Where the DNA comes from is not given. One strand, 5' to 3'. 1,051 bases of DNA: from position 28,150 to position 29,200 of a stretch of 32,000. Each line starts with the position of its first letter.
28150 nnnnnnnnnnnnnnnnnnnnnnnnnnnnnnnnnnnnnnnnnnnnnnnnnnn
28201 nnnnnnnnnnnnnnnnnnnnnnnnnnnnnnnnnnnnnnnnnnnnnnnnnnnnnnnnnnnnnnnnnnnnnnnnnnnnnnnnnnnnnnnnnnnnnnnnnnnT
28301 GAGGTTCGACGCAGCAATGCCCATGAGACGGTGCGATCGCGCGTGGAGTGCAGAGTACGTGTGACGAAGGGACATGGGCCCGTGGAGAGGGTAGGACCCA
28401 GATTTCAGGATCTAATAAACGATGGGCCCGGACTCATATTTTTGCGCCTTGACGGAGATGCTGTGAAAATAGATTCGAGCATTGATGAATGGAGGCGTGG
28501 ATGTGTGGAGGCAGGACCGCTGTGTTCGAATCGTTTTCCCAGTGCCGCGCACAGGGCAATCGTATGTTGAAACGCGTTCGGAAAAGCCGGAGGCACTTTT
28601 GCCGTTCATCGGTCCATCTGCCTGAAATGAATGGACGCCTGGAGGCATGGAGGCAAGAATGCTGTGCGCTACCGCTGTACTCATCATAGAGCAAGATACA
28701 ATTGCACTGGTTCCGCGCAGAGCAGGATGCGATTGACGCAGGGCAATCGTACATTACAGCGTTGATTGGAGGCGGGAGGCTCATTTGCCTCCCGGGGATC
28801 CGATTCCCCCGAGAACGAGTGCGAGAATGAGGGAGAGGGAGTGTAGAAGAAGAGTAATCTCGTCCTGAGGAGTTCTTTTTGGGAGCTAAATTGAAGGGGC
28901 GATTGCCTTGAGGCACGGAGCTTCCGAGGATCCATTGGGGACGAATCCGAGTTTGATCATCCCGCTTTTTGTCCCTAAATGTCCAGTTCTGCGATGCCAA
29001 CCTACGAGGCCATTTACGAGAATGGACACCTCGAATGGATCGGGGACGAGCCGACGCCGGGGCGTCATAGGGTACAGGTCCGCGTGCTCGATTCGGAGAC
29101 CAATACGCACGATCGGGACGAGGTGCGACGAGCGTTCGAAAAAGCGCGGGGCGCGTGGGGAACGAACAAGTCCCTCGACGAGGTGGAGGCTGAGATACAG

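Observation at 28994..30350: Three-gene cassette: DUF104 antitoxin, PIN toxin and a short XPF/ERCC4-(HhH)2 nuclease overlapping the toxin gene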

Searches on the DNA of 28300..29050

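Call 52: search_rna_families(source=window, start=28300, end=29050, threshold=evalue, max_evalue=1)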
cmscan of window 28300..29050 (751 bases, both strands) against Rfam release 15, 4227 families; matches with E-value up to 1: 1.
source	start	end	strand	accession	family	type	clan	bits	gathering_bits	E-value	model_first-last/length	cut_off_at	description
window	28382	28434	+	RF01124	sR36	Gene; snRNA; snoRNA; CD-box;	-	16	55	0.19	1-55/55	no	Small nucleolar RNA sR36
